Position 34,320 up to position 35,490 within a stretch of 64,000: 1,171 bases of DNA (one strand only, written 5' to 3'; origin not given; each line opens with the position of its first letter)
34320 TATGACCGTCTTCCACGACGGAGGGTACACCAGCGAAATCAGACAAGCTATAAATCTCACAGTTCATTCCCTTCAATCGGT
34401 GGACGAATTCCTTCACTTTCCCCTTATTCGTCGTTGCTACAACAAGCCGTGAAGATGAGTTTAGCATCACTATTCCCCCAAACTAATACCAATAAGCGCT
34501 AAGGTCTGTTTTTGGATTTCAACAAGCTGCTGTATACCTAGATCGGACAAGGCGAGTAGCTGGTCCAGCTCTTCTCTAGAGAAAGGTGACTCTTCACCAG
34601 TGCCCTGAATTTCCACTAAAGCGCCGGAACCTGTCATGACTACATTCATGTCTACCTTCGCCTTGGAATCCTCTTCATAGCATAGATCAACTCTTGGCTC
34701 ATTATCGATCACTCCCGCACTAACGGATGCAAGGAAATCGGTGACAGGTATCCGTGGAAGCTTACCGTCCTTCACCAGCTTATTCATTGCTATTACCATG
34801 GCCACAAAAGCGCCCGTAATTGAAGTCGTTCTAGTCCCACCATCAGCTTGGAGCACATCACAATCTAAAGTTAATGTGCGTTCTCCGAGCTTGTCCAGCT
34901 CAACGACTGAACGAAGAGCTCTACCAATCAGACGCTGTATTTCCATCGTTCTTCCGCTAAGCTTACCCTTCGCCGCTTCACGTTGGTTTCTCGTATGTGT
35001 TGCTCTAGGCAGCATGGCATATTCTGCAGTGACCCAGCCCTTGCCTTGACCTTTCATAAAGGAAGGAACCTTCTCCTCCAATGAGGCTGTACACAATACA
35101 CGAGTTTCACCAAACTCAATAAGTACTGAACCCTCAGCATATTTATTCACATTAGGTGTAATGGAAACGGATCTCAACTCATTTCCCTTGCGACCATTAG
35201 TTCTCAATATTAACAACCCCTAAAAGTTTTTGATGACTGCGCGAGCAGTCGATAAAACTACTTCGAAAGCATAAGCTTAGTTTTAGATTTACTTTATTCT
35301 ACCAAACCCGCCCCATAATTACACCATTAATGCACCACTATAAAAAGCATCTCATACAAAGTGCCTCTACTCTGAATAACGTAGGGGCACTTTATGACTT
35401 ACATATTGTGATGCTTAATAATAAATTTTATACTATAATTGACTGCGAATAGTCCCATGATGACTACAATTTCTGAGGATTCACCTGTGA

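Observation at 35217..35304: Recurrent sense-oriented promoter/5'-leader cassette with a conserved hairpin abutting the Shine-Dalgarno (3 full and 5 partial copies in 64 kb)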

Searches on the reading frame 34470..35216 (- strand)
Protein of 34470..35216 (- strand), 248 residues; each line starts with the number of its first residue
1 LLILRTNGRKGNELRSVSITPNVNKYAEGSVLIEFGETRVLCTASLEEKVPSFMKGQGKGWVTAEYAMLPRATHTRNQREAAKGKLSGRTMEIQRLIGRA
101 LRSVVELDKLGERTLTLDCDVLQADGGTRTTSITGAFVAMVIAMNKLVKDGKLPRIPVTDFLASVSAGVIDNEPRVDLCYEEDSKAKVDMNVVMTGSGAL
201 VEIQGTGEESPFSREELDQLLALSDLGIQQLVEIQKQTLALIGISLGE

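Call 77: search_protein_families(library=pfam, proteins=[window:34470-35216:-], max_evalue=0.00001)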
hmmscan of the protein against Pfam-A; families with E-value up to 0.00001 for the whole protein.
window:34470-35216:- (248 aa): 2 families
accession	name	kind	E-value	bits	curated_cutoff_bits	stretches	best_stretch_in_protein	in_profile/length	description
PF01138.27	RNase_PH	-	6e-28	98.3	25.5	1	13-143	1-127/130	3' exoribonuclease family, domain 1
PF03725.20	RNase_PH_C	-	3.2e-13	49.8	20.8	1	161-223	2-63/67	3' exoribonuclease family, domain 2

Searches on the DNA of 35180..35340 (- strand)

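Call 21: search_rna_families(source=window, start=35180, end=35340, threshold=evalue, max_evalue=10)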
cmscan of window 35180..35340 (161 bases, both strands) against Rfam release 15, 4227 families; matches with E-value up to 10: 4.
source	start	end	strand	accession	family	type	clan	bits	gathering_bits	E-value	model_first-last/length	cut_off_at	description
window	35184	35264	-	RF01069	purD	Cis-reg;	-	15.1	41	1.1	1-125/125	no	purD RNA motif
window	35309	35340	+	RF01189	sn1502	Gene; snRNA; snoRNA; CD-box;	-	13.6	60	3.3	1-32/87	3'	Small nucleolar RNA sn1502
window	35227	35315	-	RF02678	Hatchet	Gene; ribozyme;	-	12.5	51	5.6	32-128/133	no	Hatchet ribozyme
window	35226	35255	+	RF01642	ceN54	Gene; snRNA; snoRNA; CD-box;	-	11.5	60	6.3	1-68/68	no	Caenorhabditis snoRNA ceN54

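Call 33: build_rna_model(alignment_id=A1, structure=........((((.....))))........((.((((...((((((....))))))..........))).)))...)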
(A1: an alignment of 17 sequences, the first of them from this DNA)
Model R1 built from alignment A1 (17 sequences, 75 columns); structure: as given.
model positions 62; base pairs 16; branch points 1; effective number of sequences 2.44; information 0.902 bits per position. Calibrated on 0.2 Mb of random sequence (short: E-values are rough).
structure used (alignment columns):
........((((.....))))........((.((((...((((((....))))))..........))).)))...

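Call 34: search_with_rna_model(model_id=R1, source=window, filters=off, max_evalue=10, show_alignments=0)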
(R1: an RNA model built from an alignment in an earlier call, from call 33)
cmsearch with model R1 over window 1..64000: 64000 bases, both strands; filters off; matches with E-value up to 10: 12.
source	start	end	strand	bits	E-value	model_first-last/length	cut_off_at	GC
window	35223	35284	-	91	9.7e-20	1-62/62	no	0.37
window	36534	36596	-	83.7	5.9e-18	1-62/62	no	0.35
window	54848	54910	-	72.8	2.8e-15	1-62/62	no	0.38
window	18734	18779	-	33.6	1e-05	1-62/62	no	0.33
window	54943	55002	-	12.8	1.2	1-62/62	no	0.37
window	53157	53179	+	11.8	2.1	1-62/62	no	0.26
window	35225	35259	+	10.9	3.5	26-60/62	no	0.43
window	36536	36570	+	10.9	3.5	26-60/62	no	0.43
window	36727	36798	+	10.3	4.9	1-62/62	no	0.29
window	54767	54828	+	9.8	6.5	1-62/62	no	0.37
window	54680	54711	+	9.7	6.9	1-62/62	no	0.34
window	59691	59722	+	9.6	7.1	1-62/62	no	0.31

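Call 35: search_with_rna_model(model_id=R1, sources=[L003, L006, L015, L021, L022, L023, L029, L038, L039, L040, L041, L042, L043, L044, L045], max_evalue=1)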
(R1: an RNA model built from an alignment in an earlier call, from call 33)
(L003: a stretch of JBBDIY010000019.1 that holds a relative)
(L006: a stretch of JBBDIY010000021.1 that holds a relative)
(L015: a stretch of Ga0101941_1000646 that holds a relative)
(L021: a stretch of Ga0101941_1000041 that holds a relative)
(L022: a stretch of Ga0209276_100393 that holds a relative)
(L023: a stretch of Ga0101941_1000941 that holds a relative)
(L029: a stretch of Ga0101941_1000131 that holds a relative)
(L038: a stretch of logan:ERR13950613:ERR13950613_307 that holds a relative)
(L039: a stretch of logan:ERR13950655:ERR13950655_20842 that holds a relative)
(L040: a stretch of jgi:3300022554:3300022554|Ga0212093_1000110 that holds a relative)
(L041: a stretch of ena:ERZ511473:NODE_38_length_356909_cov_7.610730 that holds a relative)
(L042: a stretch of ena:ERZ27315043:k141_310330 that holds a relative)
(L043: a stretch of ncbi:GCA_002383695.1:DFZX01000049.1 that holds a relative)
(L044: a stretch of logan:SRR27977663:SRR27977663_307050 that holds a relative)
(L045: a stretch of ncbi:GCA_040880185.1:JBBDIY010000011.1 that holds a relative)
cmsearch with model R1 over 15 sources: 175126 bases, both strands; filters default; matches with E-value up to 1: 30.
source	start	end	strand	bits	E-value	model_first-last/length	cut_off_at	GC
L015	4299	4360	-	89.6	5.9e-19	1-62/62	no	0.39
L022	2685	2746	+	89.5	6.1e-19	1-62/62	no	0.35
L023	2995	3056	+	87.3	2.1e-18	1-62/62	no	0.39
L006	1275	1336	-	85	7.7e-18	1-62/62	no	0.37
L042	4881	4942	+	82.2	3.8e-17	1-62/62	no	0.34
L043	2341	2402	+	82.2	3.8e-17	1-62/62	no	0.34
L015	4407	4468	-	81.3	6.3e-17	1-62/62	no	0.37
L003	7883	7944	-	79.6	1.6e-16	1-62/62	no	0.35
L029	2592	2660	-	79.4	1.8e-16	1-62/62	no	0.39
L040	7110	7171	-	79.1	2.1e-16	1-62/62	no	0.37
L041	7164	7225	-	79.1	2.1e-16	1-62/62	no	0.37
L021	2917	2983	+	77.7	4.7e-16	1-62/62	no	0.4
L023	7999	8059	+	75.8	1.4e-15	1-62/62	no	0.34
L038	9924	9985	+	67.4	1.6e-13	1-62/62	no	0.35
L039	9924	9985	+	67.4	1.6e-13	1-62/62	no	0.35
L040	7218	7279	-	66.2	3e-13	1-62/62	no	0.42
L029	4271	4332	-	50.9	1.7e-09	1-62/62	no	0.4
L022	1565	1626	+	48.6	5.8e-09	1-62/62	no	0.42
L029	2664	2721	-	41.2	3.8e-07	1-62/62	no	0.45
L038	14557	14618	+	35.4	9.8e-06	1-62/62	no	0.35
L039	14557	14618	+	35.4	9.8e-06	1-62/62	no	0.35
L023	2926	2975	+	32.8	4.4e-05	1-62/62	no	0.32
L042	6158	6221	+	30.4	0.00016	1-62/62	no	0.28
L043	3618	3681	+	30.4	0.00016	1-62/62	no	0.28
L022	2648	2678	+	25.1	0.0033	1-62/62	no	0.32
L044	589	646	-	23.3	0.0088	1-62/62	no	0.26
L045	6472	6529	-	23.3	0.0088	1-62/62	no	0.26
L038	9735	9795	-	23.1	0.01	1-62/62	no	0.36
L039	9735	9795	-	23.1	0.01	1-62/62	no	0.36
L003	7885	7918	+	15.2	0.84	26-60/62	no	0.41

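Call 53: search_with_rna_model(model_id=R1, sources=[L046, L047, L048, L049, L050], max_evalue=1)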
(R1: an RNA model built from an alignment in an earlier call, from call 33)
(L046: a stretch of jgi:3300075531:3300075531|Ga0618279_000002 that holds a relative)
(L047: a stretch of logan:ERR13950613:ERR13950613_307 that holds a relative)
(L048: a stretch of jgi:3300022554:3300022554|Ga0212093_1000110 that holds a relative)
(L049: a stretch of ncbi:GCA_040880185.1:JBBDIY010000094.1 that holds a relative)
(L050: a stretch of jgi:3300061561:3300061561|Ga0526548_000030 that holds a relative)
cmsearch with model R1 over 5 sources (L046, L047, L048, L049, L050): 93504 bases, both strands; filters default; matches with E-value up to 1: 4.
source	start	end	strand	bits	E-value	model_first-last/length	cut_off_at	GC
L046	8208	8269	+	82.9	1.4e-17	1-62/62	no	0.37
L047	1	39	+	47.1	7.6e-09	24-62/62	5'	0.46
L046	9938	9986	+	33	2.1e-05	1-62/62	no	0.35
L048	12116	12177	+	21.9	0.01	1-62/62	no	0.31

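Call 57: search_with_rna_model(model_id=R1, sources=[window, L003, L006, L015, L021, L022, L023, L029, L038, L040, L042, L044, L046, L047, L048, L049, L050], max_evalue=0.05, make_alignment=true)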
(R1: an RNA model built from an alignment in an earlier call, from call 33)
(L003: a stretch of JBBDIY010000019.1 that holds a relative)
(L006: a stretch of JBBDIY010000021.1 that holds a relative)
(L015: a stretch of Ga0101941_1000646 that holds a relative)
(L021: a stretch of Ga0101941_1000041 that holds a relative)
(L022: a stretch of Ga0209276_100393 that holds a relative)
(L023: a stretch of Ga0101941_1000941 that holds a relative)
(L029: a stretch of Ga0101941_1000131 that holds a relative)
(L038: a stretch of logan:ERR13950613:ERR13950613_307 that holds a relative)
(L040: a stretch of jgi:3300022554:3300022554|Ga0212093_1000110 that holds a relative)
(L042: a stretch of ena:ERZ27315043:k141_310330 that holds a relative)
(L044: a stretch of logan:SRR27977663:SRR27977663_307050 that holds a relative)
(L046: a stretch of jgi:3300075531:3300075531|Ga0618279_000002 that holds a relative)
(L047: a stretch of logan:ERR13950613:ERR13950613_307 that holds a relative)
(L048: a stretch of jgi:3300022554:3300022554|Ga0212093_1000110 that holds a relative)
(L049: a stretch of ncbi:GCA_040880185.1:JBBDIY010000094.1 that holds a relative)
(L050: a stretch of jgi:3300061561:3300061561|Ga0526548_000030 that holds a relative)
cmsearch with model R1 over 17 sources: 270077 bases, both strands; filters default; matches with E-value up to 0.05: 30.
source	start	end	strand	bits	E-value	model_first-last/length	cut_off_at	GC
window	35223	35284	-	91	4.1e-19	1-62/62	no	0.37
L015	4299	4360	-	89.6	9e-19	1-62/62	no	0.39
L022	2685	2746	+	89.5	9.4e-19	1-62/62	no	0.35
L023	2995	3056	+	87.3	3.2e-18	1-62/62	no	0.39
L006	1275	1336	-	85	1.2e-17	1-62/62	no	0.37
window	36534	36596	-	83.7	2.5e-17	1-62/62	no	0.35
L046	8208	8269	+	82.9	3.9e-17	1-62/62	no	0.37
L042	4881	4942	+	82.2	5.9e-17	1-62/62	no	0.34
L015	4407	4468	-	81.3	9.6e-17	1-62/62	no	0.37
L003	7883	7944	-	79.6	2.4e-16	1-62/62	no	0.35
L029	2592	2660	-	79.4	2.8e-16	1-62/62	no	0.39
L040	7110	7171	-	79.1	3.2e-16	1-62/62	no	0.37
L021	2917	2983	+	77.7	7.2e-16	1-62/62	no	0.4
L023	7999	8059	+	75.8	2.1e-15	1-62/62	no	0.34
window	54848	54910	-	72.8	1.2e-14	1-62/62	no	0.38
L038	9924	9985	+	67.4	2.4e-13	1-62/62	no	0.35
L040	7218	7279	-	66.2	4.7e-13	1-62/62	no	0.42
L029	4271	4332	-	50.9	2.6e-09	1-62/62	no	0.4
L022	1565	1626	+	48.6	9e-09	1-62/62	no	0.42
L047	1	39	+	47.1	2.2e-08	24-62/62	5'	0.46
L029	2664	2721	-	41.2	5.8e-07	1-62/62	no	0.45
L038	14557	14618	+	35.4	1.5e-05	1-62/62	no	0.35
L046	9938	9986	+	33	6e-05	1-62/62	no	0.35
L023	2926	2975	+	32.8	6.8e-05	1-62/62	no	0.32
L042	6158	6221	+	30.4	0.00025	1-62/62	no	0.28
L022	2648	2678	+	25.1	0.0051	1-62/62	no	0.32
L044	589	646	-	23.3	0.014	1-62/62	no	0.26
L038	9735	9795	-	23.1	0.016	1-62/62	no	0.36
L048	12116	12177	+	21.9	0.03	1-62/62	no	0.31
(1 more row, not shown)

Alignment A2: 30 matches aligned to the model, 100 columns, each read 5' to 3' on its own strand. Consensus structure (alignment columns), stored with it:
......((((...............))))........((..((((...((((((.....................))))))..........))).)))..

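Call 63: search_with_rna_model(model_id=R1, sources=[L051, L052], max_evalue=1)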
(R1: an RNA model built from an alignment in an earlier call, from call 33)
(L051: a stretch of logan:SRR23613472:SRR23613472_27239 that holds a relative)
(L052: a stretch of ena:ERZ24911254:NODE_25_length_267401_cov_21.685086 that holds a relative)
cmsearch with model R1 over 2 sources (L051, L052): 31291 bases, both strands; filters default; matches with E-value up to 1: 0.
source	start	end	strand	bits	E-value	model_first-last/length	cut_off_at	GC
